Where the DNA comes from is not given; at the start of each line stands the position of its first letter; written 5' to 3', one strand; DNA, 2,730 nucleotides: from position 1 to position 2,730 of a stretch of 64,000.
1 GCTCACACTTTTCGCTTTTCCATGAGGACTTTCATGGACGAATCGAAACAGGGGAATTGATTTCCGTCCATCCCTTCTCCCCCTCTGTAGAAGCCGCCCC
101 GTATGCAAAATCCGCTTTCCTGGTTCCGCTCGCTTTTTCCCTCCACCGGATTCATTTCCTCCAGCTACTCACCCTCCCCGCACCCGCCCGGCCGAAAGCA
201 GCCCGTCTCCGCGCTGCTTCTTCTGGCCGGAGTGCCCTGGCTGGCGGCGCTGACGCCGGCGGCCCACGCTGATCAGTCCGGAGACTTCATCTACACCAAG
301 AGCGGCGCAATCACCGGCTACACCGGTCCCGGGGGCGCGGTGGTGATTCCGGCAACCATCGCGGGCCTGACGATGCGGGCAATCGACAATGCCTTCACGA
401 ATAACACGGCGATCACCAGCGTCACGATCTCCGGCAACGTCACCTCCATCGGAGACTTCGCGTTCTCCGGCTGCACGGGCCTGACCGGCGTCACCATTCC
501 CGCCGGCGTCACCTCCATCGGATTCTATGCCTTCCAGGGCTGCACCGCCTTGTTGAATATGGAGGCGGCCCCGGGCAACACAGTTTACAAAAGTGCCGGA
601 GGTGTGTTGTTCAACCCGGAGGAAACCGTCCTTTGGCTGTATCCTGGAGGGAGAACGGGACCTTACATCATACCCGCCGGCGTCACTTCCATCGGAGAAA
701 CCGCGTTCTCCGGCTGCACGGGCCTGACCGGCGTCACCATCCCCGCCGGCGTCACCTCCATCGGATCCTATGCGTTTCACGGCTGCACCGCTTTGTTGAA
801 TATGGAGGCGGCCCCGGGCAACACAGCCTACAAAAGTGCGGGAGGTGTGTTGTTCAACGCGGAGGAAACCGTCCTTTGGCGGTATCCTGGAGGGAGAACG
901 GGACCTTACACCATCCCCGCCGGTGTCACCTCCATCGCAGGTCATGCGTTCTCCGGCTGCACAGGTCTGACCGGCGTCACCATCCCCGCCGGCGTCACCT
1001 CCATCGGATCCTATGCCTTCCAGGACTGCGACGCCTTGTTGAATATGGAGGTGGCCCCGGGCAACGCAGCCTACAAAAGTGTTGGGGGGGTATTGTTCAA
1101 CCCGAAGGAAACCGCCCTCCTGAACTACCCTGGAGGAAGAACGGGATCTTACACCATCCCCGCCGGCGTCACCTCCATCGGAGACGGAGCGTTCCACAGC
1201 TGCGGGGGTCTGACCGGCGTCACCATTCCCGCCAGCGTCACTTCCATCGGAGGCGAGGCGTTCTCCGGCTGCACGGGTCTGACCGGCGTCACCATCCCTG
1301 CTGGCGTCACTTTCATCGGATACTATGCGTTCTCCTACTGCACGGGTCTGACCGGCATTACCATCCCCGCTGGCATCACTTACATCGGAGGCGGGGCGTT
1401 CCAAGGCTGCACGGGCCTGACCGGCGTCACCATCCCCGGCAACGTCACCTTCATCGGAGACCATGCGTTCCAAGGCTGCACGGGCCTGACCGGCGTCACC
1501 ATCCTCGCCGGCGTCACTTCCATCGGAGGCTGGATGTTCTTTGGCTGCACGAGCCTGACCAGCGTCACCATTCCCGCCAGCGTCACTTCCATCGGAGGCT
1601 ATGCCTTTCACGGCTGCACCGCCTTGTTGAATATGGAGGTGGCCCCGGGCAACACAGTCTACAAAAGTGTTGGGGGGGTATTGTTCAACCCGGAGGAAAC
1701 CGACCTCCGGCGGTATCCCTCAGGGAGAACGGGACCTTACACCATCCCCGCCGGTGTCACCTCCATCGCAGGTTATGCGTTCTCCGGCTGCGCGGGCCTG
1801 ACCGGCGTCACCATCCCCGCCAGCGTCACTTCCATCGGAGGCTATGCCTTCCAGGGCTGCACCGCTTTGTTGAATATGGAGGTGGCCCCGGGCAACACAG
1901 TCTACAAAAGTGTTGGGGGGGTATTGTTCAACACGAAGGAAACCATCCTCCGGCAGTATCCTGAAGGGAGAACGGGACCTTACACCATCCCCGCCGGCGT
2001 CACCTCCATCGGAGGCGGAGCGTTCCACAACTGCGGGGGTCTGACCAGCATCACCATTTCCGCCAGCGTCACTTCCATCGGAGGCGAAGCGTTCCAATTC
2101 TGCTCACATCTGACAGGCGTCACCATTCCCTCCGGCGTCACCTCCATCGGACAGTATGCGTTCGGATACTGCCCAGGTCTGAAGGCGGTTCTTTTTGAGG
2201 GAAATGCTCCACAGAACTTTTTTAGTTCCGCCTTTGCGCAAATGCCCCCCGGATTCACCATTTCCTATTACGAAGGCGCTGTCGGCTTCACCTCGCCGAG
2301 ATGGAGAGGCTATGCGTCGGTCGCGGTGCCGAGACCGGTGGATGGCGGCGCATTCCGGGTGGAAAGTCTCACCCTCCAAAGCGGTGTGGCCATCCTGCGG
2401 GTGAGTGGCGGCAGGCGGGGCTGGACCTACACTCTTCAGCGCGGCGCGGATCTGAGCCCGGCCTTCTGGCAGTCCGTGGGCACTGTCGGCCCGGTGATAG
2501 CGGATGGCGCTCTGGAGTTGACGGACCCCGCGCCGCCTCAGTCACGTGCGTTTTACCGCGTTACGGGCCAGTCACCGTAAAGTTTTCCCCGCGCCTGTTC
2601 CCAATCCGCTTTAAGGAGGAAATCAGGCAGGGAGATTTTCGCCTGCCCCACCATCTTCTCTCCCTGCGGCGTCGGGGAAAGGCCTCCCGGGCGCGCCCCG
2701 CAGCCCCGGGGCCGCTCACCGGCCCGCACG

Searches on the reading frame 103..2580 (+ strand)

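Call 81: search_protein_families(library=pfam, proteins=[window:103-2580:+], max_evalue=0.001)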
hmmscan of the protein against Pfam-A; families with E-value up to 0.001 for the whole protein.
window:103-2580:+ (825 aa): 4 families
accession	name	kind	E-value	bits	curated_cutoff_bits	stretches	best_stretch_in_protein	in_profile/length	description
PF13306.12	LRR_5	-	8.7e-118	388.1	27.7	7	349-462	15-126/127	BspA type Leucine rich repeat region (6 copies)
PF13855.12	LRR_8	-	1.3e-08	34.9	27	0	634-671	14-52/61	Leucine rich repeat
PF19657.4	DUF6160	-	6.2e-06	26.8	27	0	270-316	19-66/96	Family of unknown function (DUF6160)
PF01920.25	Prefoldin_2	-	0.00015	22.1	27.6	0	594-613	41-60/106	Prefoldin subunit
